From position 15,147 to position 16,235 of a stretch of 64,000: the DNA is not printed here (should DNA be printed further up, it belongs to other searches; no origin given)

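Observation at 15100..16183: AT-rich one-gene islet: EVE/PUA-like reader fused to a NucS/DUF91-type PD-(D/E)xK nuclease, a candidate modification-sensing defence nuclease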

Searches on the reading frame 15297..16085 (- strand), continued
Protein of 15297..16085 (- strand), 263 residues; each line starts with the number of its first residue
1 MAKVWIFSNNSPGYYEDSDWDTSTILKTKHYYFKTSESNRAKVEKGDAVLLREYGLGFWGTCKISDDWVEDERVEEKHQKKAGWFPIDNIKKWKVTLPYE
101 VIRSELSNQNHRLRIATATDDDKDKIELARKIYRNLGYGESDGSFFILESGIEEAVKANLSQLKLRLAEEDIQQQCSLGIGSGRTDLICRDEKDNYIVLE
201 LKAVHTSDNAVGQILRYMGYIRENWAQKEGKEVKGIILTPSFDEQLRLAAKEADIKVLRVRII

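Call 39: find_encoding_contigs(protein=P0110, flank=10000, max_places=1)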
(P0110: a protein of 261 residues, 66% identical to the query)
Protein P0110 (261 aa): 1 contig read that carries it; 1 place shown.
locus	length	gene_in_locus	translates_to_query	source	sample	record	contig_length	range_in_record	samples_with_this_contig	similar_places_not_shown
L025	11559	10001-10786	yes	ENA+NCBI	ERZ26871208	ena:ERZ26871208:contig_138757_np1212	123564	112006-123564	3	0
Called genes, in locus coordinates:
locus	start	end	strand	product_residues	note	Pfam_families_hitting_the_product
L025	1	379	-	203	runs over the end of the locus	PF00578:AhpC-TSA, PF08534:Redoxin, PF00255:GSHPx (weak), PF13098:Thioredoxin_2 (weak)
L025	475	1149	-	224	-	PF01975:SurE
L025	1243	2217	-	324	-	PF00587:tRNA-synt_2b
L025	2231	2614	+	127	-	-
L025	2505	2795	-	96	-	PF00902:TatC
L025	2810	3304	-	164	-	PF00902:TatC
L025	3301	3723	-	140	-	PF02416:TatA_B_E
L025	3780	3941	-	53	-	PF02416:TatA_B_E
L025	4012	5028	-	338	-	PF00933:Glyco_hydro_3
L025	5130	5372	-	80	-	PF05036:SPOR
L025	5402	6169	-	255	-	-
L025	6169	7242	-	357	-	PF05746:DALR_1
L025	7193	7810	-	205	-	PF00750:tRNA-synt_1d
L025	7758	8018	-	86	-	PF03485:Arg_tRNA_synt_N (weak)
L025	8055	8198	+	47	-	-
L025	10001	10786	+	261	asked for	PF01939:NucS_C (weak)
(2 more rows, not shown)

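Call 62: get_annotated_region(hit=H1, flank=8000)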
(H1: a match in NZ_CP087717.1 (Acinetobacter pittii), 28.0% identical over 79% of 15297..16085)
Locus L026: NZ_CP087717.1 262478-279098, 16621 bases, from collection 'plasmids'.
description: Acinetobacter pittii strain AP2044 plasmid pAP2044-1, complete sequence
organism: Acinetobacter pittii (NCBI taxid 48296)
taxonomy: Bacteria; Pseudomonadota; Gammaproteobacteria; Moraxellales; Moraxellaceae; Acinetobacter; Acinetobacter pittii
host: -; source: Homo sapiens,pure culture,hydrothorax; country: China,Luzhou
typing (MOB-suite, as given by PLSDB): mobilizable; relaxase MOBP
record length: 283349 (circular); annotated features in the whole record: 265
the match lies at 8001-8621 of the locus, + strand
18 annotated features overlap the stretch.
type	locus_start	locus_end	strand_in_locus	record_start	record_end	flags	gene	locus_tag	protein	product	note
CDS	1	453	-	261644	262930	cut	-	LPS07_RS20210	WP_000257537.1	GAF domain-containing protein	-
CDS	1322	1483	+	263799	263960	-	-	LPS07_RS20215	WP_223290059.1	peptide-methionine (S)-S-oxide reductase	-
CDS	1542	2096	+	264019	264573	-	-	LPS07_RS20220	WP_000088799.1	carboxymuconolactone decarboxylase family protein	-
CDS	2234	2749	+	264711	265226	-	-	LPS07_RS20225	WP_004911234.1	DUF417 family protein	-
CDS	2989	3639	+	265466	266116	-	-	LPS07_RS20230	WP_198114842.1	IS5 family transposase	-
CDS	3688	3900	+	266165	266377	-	-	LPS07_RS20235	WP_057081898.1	helix-turn-helix transcriptional regulator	-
CDS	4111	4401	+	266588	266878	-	-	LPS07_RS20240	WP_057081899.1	hypothetical protein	-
CDS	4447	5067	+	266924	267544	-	-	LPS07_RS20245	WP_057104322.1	restriction endonuclease subunit S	-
CDS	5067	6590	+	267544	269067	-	-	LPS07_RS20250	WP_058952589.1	type I restriction-modification system subunit M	GO:0006306 - DNA methylation [Evidence IEA]; GO:0009307 - DNA restriction-modification system [Evidence IEA]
CDS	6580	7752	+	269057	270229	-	-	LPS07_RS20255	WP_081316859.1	restriction endonuclease subunit S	GO:0006304 - DNA modification [Evidence IEA]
CDS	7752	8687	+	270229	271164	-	-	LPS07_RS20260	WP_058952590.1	endonuclease NucS domain-containing protein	-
CDS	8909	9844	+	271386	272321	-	-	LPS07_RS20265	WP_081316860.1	Abi family protein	-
CDS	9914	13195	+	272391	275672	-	-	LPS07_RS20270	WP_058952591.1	type I restriction endonuclease subunit R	-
CDS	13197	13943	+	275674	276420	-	-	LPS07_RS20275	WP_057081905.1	SprT family zinc-dependent metalloprotease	GO:0006508 - proteolysis [Evidence IEA]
CDS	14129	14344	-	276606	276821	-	-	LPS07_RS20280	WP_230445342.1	hypothetical protein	-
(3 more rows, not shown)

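Call 66: find_related_loci(query=A1, collection=metagenome_contigs, flank=3000)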
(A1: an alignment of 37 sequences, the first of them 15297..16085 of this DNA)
Query A1 (263 aa) in metagenome_contigs; peptide patterns used: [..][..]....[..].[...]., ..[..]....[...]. (x = any residue, [..] = any of these).
116 stretches matched a pattern; 44 encode a relative of the query (tblastn E <= 1e-3); 44 distinct loci.
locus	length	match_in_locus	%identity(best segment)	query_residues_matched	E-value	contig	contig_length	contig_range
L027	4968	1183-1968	87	1-262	3e-157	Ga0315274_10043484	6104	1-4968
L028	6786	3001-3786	86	1-262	2e-155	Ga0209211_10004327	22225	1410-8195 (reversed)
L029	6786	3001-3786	86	1-262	2e-155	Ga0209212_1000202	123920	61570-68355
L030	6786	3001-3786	86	1-262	2e-155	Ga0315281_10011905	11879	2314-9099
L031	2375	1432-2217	82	1-262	2e-158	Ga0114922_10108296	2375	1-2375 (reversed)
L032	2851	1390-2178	76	1-263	3e-147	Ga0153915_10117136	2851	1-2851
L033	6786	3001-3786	78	1-262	3e-140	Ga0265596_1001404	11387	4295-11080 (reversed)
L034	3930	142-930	76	1-263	2e-140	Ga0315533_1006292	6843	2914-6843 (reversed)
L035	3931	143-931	76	1-263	2e-140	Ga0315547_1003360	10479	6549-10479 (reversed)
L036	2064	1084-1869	77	1-262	1e-146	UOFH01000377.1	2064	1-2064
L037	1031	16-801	76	1-262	3e-151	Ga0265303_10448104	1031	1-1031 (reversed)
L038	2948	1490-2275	74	1-262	7e-141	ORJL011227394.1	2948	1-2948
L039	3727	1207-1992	74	1-262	2e-137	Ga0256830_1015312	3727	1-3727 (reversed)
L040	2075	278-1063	74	1-262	4e-142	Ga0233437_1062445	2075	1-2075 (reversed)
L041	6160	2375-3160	73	1-262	2e-132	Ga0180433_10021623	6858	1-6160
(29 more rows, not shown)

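Call 67: find_related_loci(query=A1, collection=viral_contigs, flank=6000)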
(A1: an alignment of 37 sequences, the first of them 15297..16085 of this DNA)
Query A1 (263 aa) in viral_contigs; peptide patterns used: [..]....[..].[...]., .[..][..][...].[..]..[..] (x = any residue, [..] = any of these).
33 stretches matched a pattern; 1 encode a relative of the query (tblastn E <= 1e-3); 1 distinct loci.
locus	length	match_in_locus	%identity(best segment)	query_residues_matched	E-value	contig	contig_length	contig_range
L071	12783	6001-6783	48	2-262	6e-78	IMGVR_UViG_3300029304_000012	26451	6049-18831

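Call 100: search_protein_families(library=pfam, proteins=[L071:60-1682:+, L071:1679-2890:+, L071:2791-4305:+, L071:4302-5180:+, L071:4778-5989:+, L071:5986-6789:+, L071:6786-9905:+, L071:10270-10983:+, L071:10805-12241:+], max_evalue=0.0001)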
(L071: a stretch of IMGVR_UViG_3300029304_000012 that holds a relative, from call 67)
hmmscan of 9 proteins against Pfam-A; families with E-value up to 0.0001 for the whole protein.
L071:60-1682:+ (540 aa): 1 family
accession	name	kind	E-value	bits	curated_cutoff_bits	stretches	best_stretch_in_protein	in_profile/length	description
PF02384.22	N6_Mtase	-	2.4e-56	191.8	20.4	1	1-322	6-293/311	N-6 DNA Methylase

L071:1679-2890:+ (403 aa): 1 family
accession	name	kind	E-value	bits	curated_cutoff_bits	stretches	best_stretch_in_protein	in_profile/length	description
PF04326.19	SLFN_AlbA_2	-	2.1e-09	38.4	25.3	1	24-151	1-117/118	Schlafen, AlbA_2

L071:2791-4305:+ (504 aa): 1 family
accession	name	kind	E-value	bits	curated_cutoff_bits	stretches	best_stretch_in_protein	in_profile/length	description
PF01420.25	Methylase_S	-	2.7e-18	67.2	22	1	298-477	2-166/168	Type I restriction modification DNA specificity domain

L071:4302-5180:+ (292 aa): 1 family
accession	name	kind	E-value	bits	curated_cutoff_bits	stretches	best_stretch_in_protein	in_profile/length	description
PF13638.12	PIN_4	-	5.6e-13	49.8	21.9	1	141-283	2-129/132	PIN domain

L071:4778-5989:+ (403 aa): 0 families

L071:5986-6789:+ (267 aa): 1 family
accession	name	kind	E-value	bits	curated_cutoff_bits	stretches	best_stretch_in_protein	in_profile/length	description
PF01939.22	NucS_C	-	1.6e-06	28.6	24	1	185-260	29-102/124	Endonuclease NucS C-terminal domain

L071:6786-9905:+ (1039 aa): 5 families
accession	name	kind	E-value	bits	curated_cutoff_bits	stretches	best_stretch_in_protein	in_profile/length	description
PF18766.7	SWI2_SNF2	-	1.1e-25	91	26.7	1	296-532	1-190/221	SWI2/SNF2 ATPase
PF22679.2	T1R_D3-like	-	6.5e-14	53.1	27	1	667-717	99-150/158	Type I restriction enzyme subunit R domain 3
PF04313.20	HSDR_N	-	2.6e-12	47.4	25.1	1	137-225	110-197/198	Type I restriction enzyme R protein N terminus (HSDR_N)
PF04851.21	ResIII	-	9.7e-12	45.5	22.5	1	293-493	4-162/164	Type III restriction enzyme, res subunit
PF00270.35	DEAD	-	2.1e-09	37.8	26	1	313-499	13-165/167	DEAD/DEAH box helicase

L071:10270-10983:+ (237 aa): 1 family
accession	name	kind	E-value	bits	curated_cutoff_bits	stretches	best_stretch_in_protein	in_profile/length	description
PF06114.19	Peptidase_M78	-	1e-10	41.9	22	1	96-221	39-122/123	IrrE N-terminal-like domain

L071:10805-12241:+ (478 aa): 0 families

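Call 101: fold_search(model_id=the predicted structure, library=viral)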
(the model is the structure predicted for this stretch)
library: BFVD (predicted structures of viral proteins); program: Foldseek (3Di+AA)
matches with E <= 10: 837; with E <= 0.001: 5
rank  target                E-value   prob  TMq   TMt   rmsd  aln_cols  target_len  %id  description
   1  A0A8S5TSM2            2.1e-05  1.00  0.34  0.30  12.4       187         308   15  (P)ppGpp synthetase, RelA/SpoT family [Podoviridae sp. ctARy1]
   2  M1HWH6                1.0e-04  1.00  0.34  0.58   4.4       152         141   12  (no name in the UniProt tables at hand)
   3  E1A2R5                4.1e-04  1.00  0.28  0.49   7.4       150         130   13  Uncharacterized protein [Aeromonas phage phiAS5]
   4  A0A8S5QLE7            4.9e-04  1.00  0.30  0.29  10.1       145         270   14  Restriction endonuclease [Siphoviridae sp. ctVCm11]
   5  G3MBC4                9.5e-04  1.00  0.32  0.29   3.9       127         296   17  Gp54 [Bacillus phage G]
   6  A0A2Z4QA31            1.1e-03  1.00  0.25  0.28  21.5       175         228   10  (no name in the UniProt tables at hand)
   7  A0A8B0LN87            1.1e-03  1.00  0.29  0.48   7.5       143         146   17  Uncharacterized protein [uncultured archaeal virus]
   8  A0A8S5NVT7            1.1e-03  1.00  0.30  0.25   6.1       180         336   10  Uncharacterized protein [Myoviridae sp. ctEBR14]
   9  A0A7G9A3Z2            1.1e-03  0.99  0.28  0.25  14.3       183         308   15  Uncharacterized protein [Bacteriophage sp.]
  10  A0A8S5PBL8            3.0e-03  0.99  0.33  0.29   9.7       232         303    9  ASCH domain-containing protein [Myoviridae sp. ctsGI2]
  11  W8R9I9                3.6e-03  1.00  0.26  0.48   8.0       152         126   13  RNA polymerase II subunit [Chloriridovirus anopheles1]
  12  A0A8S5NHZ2            3.6e-03  0.90  0.25  0.25  13.4       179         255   16  DUF1828 domain-containing protein [Siphoviridae sp. ctRg81]
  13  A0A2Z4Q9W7            5.2e-03  0.97  0.29  0.34  14.8       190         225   13  (no name in the UniProt tables at hand)
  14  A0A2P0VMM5            5.2e-03  0.97  0.24  0.38   9.9       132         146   18  Uncharacterized protein [Tetraselmis virus 1]
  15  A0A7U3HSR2            5.2e-03  0.97  0.26  0.37   7.1       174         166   13  (no name in the UniProt tables at hand)
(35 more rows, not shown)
